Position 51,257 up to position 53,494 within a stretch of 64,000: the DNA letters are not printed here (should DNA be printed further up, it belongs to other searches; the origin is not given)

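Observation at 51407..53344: Four-part sensor protein: pseudo-receiver, degenerate sigma54-type AAA+, HisKA and degenerate HATPase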

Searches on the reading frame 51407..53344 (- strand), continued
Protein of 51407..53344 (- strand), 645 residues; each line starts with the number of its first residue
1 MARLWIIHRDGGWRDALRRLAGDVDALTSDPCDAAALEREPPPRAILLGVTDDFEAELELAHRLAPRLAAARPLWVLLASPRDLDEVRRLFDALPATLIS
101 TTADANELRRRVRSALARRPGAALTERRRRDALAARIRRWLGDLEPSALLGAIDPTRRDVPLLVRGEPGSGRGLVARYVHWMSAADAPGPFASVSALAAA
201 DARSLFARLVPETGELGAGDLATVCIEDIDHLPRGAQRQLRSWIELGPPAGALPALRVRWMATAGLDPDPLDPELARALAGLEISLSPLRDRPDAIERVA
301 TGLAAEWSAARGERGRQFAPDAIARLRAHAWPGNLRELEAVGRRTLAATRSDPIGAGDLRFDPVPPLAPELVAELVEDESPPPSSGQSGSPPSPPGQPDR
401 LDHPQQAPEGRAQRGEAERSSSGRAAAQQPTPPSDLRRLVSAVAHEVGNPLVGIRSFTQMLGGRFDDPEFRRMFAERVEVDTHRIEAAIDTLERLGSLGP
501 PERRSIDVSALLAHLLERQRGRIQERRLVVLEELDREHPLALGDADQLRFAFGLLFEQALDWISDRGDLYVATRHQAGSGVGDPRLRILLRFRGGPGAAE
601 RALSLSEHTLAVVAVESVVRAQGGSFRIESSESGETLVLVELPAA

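Call 48: find_encoding_contigs(protein=P0160, flank=5000, max_places=1)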
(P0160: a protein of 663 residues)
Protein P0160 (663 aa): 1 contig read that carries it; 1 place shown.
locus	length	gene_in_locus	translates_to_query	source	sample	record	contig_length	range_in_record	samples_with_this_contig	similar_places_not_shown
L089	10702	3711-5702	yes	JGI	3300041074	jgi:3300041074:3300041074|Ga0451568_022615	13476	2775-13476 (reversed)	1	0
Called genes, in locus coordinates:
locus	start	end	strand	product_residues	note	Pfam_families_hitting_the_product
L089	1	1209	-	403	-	?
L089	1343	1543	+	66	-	-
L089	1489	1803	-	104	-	-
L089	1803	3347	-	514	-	PF02511:Thy1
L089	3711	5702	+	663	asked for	PF14532:Sigma54_activ_2 (weak), PF25601:AAA_lid_14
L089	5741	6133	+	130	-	PF00072:Response_reg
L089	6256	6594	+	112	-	PF02416:TatA_B_E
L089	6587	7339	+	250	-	PF00902:TatC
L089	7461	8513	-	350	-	PF01636:APH, PF02958:EcKL (weak)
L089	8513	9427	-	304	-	PF09296:NUDIX-like, PF00293:NUDIX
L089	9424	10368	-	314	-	PF01156:IU_nuc_hydro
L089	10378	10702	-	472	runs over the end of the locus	PF00364:Biotin_lipoyl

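Call 54: find_related_loci(query=A1, collection=metagenome_contigs, flank=4000)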
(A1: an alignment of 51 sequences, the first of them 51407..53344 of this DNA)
Query A1 (645 aa) in metagenome_contigs; peptide patterns used: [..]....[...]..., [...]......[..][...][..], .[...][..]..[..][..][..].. (x = any residue, [..] = any of these).
600 stretches matched a pattern (row limit reached: there are more); 354 encode a relative of the query (tblastn E <= 1e-3); the best 80 are kept; 80 distinct loci.
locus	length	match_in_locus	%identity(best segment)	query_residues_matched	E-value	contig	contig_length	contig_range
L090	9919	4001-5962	55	2-644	2e-159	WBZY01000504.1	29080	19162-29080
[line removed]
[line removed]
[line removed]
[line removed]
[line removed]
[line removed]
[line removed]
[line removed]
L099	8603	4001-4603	30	162-351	1e-16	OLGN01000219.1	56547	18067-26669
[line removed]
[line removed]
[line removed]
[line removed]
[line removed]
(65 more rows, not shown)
